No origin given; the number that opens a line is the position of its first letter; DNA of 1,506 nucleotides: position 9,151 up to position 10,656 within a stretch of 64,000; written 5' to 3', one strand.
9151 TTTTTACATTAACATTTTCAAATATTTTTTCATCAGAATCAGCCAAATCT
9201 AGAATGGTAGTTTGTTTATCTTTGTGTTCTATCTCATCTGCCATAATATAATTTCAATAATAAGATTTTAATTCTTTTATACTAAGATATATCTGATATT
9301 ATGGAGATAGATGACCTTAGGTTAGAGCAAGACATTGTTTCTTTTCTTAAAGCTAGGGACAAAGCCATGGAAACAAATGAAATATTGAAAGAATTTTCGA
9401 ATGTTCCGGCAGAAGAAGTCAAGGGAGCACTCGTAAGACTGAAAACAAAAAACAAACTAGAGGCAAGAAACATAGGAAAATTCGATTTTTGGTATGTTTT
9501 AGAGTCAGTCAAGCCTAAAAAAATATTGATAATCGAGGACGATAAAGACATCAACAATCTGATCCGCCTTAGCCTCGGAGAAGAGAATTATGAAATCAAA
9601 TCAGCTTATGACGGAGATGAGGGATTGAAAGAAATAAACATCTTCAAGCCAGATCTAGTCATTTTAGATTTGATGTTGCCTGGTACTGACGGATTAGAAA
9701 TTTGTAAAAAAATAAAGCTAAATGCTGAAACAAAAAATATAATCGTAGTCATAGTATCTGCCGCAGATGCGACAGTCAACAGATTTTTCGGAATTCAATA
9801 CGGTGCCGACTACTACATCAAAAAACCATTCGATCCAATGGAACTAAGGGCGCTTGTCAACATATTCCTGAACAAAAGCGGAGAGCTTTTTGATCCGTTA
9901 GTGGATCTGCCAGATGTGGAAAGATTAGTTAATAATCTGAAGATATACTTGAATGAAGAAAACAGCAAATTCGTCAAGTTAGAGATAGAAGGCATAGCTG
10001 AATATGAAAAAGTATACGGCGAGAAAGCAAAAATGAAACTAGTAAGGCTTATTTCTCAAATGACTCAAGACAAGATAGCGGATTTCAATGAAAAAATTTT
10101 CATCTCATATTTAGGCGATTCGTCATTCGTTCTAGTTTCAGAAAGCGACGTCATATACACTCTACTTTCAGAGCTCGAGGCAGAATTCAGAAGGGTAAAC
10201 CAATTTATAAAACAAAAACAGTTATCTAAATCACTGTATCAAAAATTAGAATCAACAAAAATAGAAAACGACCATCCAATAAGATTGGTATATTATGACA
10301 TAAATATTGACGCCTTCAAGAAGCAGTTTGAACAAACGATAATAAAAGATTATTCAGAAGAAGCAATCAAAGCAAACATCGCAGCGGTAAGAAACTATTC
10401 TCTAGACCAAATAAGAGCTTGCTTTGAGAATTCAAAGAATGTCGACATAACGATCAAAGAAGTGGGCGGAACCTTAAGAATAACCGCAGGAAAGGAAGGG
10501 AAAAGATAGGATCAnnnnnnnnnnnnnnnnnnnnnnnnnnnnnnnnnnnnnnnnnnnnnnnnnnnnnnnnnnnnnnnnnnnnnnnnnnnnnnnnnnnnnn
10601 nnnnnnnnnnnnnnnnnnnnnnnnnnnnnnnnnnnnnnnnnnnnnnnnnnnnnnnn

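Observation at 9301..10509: Response regulator with wHTH, receiver and degenerate GGDEF-like architecture in an archaeon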

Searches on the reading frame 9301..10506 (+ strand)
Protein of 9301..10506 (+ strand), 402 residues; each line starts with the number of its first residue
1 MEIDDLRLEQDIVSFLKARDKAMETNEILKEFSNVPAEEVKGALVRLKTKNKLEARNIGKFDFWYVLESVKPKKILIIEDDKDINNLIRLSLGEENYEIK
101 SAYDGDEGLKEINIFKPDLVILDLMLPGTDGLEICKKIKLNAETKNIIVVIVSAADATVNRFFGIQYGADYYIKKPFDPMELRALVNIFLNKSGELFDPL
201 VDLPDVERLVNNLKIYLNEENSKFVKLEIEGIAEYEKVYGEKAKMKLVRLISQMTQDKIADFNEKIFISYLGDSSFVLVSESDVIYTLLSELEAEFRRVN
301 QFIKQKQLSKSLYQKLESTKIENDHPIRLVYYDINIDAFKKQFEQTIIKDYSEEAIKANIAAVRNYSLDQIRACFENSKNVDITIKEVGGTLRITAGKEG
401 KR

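Call 3: search_protein_families(library=pfam, proteins=[window:9301-10506:+], max_evalue=10)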
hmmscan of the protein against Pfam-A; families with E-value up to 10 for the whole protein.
window:9301-10506:+ (402 aa): 2 families
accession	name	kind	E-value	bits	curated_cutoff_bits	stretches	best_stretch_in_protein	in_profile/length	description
PF00072.30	Response_reg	-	2e-25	89.6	30.2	1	75-186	1-110/111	Response regulator receiver domain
PF02186.21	TFIIE_beta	-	0.038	14.7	28.1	1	12-55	8-51/66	TFIIE beta subunit core domain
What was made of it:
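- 9517..9873 (+): Receiver (REC) domain, residues 73-191; phospho-acceptor Asp123 at 9667-9669. PF00072 E 2e-25 (call 3).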

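Call 4: search_protein_families(library=ncbifam, proteins=[window:9301-10506:+], max_evalue=10)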
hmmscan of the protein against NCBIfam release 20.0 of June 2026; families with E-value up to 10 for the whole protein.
window:9301-10506:+ (402 aa): 97 families (the best 25 are shown)
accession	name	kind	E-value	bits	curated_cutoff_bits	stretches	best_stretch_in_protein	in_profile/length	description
TIGR02154.1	PhoB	equivalog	2.8e-28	98.7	296.2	1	73-194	3-124/226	phosphate regulon transcriptional regulator PhoB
NF040689.1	MtrAB_MtrA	equivalog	2.4e-27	95.7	300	1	75-230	1-153/219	MtrAB system response regulator MtrA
NF040534.1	resp_reg_YycF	equivalog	9.3e-27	93.8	340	1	73-192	1-117/231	response regulator YycF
NF033117.2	vanR_ACDEGLN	exception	1.2e-25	90.4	350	1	75-192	1-115/226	VanR-ABDEGLN family response regulator transcription factor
NF007005.1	PRK09468.1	equivalog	5.3e-25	88.2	331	1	72-193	3-122/237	osmolarity response regulator transcription factor OmpR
NF045944.1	ResRegRpaBCyano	equivalog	5.6e-24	84.8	330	1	76-193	1-115/229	response regulator transcription factor RpaB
NF000401.1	vanR-A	exception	6.1e-24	84.7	500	1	73-191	3-118/231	vancomycin resistance response regulator transcription factor VanR-A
NF033120.0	vanR_FM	exception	1.1e-23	84.2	460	1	73-202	4-130/231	vancomycin resistance response regulator transcription factor, VanR-F/VanR-M family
NF007982.1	PRK10710.1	equivalog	2.6e-23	82.8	380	1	71-193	6-125/235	envelope stress response regulator BaeR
NF007135.0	PRK09581.1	equivalog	5e-23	81.6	474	1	74-186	4-116/457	PleD family two-component system response regulator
NF041733.1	resp_reg_CseB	equivalog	1.7e-22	79.9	350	1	74-192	2-117/228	two-component system response regulator CseB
NF008296.0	PRK11083.1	equivalog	5.8e-22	78.2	273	1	72-193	3-121/228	two-component system response regulator CreB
NF053854.1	RespRegPhoBBctds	equivalog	6.3e-22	78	270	1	75-196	1-121/225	two-component system response regulator PhoB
NF041734.1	resp_reg_RppA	equivalog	8.9e-21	74.3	250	1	74-221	2-149/229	two-component system response regulator RppA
NF007546.0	PRK10161.1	equivalog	1.8e-20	73.5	471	1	73-189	3-119/229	phosphate response regulator transcription factor PhoB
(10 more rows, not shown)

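Call 6: search_solved_structures(query=window:9301-10506:+, max_evalue=1)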
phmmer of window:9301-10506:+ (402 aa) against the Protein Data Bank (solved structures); distinct sequences matched with E-value up to 1: 290 (the best 60 are shown).
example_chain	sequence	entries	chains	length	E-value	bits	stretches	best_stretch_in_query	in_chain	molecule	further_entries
1nxo_A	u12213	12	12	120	9.3e-26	94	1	73-193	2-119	DNA-binding response regulator | Response regulator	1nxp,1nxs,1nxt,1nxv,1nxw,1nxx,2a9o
6eb7_A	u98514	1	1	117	3.5e-25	92.1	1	73-190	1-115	DNA-binding response regulator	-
8fk2_A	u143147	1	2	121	4.4e-25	91.8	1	73-192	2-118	Putative response regulator CovR VicR-like protein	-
2zwm_A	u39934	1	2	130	1.2e-24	90.4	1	73-191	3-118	Transcriptional regulatory protein yycF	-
6is1_A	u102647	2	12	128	1.2e-24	90.4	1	74-192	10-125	Response regulator ArlR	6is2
3f6p_A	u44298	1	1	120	1.2e-24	90.3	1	73-190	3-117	Transcriptional regulatory protein yycF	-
6is3_C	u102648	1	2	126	1.5e-24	90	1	74-191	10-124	Response regulator ArlR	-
1mvo_A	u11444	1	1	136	2.3e-24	89.4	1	73-196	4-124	PhoP response regulator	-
9g85_A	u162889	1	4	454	8.7e-22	80.9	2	74-187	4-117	Response regulator PleD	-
2wb4_A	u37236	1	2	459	9e-22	80.9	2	74-187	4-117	DIGUANYLATE CYCLASE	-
9g86_A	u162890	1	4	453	9.6e-22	80.8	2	74-187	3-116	Response regulator PleD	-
1w25_A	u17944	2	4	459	1e-21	80.7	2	74-187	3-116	STALKED-CELL DIFFERENTIATION CONTROLLING PROTEIN | RESPONSE REGULATOR PLED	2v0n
2gwr_A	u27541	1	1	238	1.9e-21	79.8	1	73-230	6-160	DNA-binding response regulator mtrA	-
3t6k_A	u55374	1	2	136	4.9e-20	75.2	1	70-187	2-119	Response regulator receiver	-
3nhz_A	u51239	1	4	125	6.8e-20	74.7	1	73-192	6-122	Two component system transcriptional regulator mtrA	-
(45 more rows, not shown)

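Call 20: predict_structure(alignment_id=A2)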
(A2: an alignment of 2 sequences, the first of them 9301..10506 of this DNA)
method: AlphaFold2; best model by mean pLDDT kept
length: 402 residues; sequences in the alignment: 2
mean_pLDDT: 43.6   pTM: 0.30
mean pLDDT of the five models: 43.6, 41.7, 41.1, 39.4, 35.0
residues with pLDDT >= 90: 0; 70-90: 0; 50-70: 136; < 50: 266
segments of 3 or more residues with pLDDT < 50: 1-72, 80-103, 124-132, 139-141, 143-204, 285-366, 387-393, 399-402
pLDDT, mean of each block of 10 residues (from residue 1): 30 37 32 29 23 24 28 51 30 37 54 56 43 50 47 39 32 30 43 31 48 64 57 56 57 59 61 58 52 46 45 45 38 42 35 44 49 52 48 47 34
secondary structure, 60 per line:
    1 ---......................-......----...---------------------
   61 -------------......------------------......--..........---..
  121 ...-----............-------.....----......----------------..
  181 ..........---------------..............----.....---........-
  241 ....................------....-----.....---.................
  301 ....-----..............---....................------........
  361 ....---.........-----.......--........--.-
elements in order: H4-25 H27-32 E74-79 E98-103 H106-115 E119-123 H129-140 E148-152 H157-162 H179-190 H206-219 E224-228 H232-239 H241-260 E267-270 E276-280 H284-304 H310-323 H327-346 H353-364 H368-376 E382-388 E391-398
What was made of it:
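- Tried and rejected: The first AF2 model, built from a 2-sequence MSA, was unusable (pLDDT 43.6, call 20).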

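Call 41: predict_structure(alignment_id=A3)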
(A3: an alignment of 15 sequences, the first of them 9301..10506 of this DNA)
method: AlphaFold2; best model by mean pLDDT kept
length: 402 residues; sequences in the alignment: 15
mean_pLDDT: 78.9   pTM: 0.74
mean pLDDT of the five models: 78.9, 71.0, 70.3, 68.1, 63.4
residues with pLDDT >= 90: 159; 70-90: 137; 50-70: 48; < 50: 58
segments of 3 or more residues with pLDDT < 50: 308-324, 339-351, 366-369, 378-383, 387-389, 391-394, 396-399
pLDDT, mean of each block of 10 residues (from residue 1): 80 91 90 95 95 90 87 93 95 88 96 97 93 94 95 81 89 90 92 85 77 68 84 85 90 89 80 82 84 86 59 44 65 65 43 53 49 50 49 47 39
secondary structure, 60 per line:
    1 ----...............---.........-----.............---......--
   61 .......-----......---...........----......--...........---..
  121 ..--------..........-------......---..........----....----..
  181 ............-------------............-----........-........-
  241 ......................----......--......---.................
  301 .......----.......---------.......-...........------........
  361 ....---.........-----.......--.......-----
elements in order: H5-19 H25-31 H37-49 E53-58 E61-67 E73-78 H82-92 E97-102 H105-115 E119-122 H131-140 E148-153 H157-166 E171-174 H179-191 H206-217 E223-230 H232-239 H241-262 E267-272 E275-280 H284-307 H312-318 E328-334 H336-346 H353-364 H368-376 E382-388 E391-397
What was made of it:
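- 9886..10221 (+): Degenerate GGDEF-like domain core (α0-β1-α1-α2-β2-β3-α3), residues 196-307. AF2 pLDDT is 77-90 (call 41).
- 10222..10506 (+): C-terminal tail, residues 308-402: conserved within the family but with no detectable homologs outside it; possibly the diverged second half of the GGDEF fold with a helical insertion. AF2 pLDDT is 39-65 (call 41).
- On GGDEF domain (PF00990): AF2 gives E223-230, H232-239, H241-262, E267-272, E275-280 and H284-307 at pLDDT 77-90 (call 41). AF2 pLDDT 39-65, with a compatible strand and helix order (call 41).
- On Winged helix-turn-helix DNA-binding domain: AF2 topology at pLDDT 80-95 (call 41).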

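Call 43: fold_search(model_id=the predicted structure, library=pdb)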
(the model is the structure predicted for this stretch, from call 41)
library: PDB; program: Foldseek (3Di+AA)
matches with E <= 10: 1757; with E <= 0.001: 596
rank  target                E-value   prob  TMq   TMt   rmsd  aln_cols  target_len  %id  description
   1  3bre_A                3.8e-14  1.00  0.26  0.32  26.6       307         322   18  Crystal Structure of P.aeruginosa PA3702 (released 2008-04-01)
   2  3bre_B                7.7e-14  1.00  0.27  0.32  26.5       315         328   16  Crystal Structure of P.aeruginosa PA3702 (released 2008-04-01)
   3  9g85_B                2.0e-13  1.00  0.24  0.22  22.1       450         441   13  Structure of Response regulator PleD in complex with c-diGMP and ppGpp (released 2025-08-06)
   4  6zxb_A                3.3e-13  1.00  0.24  0.33  19.1       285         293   17  Diguanylate cyclase DgcR (I-site mutant) in native state (released 2021-03-31)
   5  3i5a                  4.5e-13  1.00  0.27  0.33  27.6       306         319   14  Crystal structure of full-length WpsR from Pseudomonas syringae (released 2009-08-18)
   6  9g85_C                6.0e-13  1.00  0.28  0.26  26.1       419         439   14  Structure of Response regulator PleD in complex with c-diGMP and ppGpp (released 2025-08-06)
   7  2wb4_B                8.5e-13  1.00  0.27  0.25  23.9       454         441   13  activated diguanylate cyclase PleD in complex with c-di-GMP (released 2010-04-21)
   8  9g85_D                1.1e-12  1.00  0.24  0.22  21.0       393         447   14  Structure of Response regulator PleD in complex with c-diGMP and ppGpp (released 2025-08-06)
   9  9g85_A                1.6e-12  1.00  0.24  0.21  21.1       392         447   14  Structure of Response regulator PleD in complex with c-diGMP and ppGpp (released 2025-08-06)
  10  9g86_A                1.7e-12  1.00  0.27  0.24  18.6       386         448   13  Structure of Response regulator PleD in complex with c-diGMP and pppGpp (released 2025-08-06)
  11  9g86_B                2.4e-12  1.00  0.26  0.24  17.7       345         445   13  Structure of Response regulator PleD in complex with c-diGMP and pppGpp (released 2025-08-06)
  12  6zxm_A                6.6e-12  1.00  0.27  0.36  15.4       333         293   15  Diguanylate cyclase DgcR in complex with c-di-GMP (released 2021-03-31)
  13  1w25_A                6.6e-12  1.00  0.24  0.21  13.5       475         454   13  Response regulator PleD in complex with c-diGMP (released 2004-11-18)
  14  2wb4_A                7.8e-12  1.00  0.28  0.24  23.9       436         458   12  activated diguanylate cyclase PleD in complex with c-di-GMP (released 2010-04-21)
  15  2v0n_A                2.5e-11  1.00  0.27  0.24  23.9       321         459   14  ACTIVATED RESPONSE REGULATOR PLED IN COMPLEX WITH C-DIGMP AND GTP- ALPHA-S (released 2007-08-21)
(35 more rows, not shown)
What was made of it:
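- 9886..10221 (+): Foldseek top hits are WspR, PleD and DgcR (call 43).
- On GGDEF domain (PF00990): The Foldseek top 15 are WspR, PleD and DgcR (call 43).
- Closest known: Bacterial REC-GGDEF response regulators WspR. Same: These are the top structural matches (call 43).
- The fold and the REC-GGDEF order resemble WspR and PleD (call 43).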
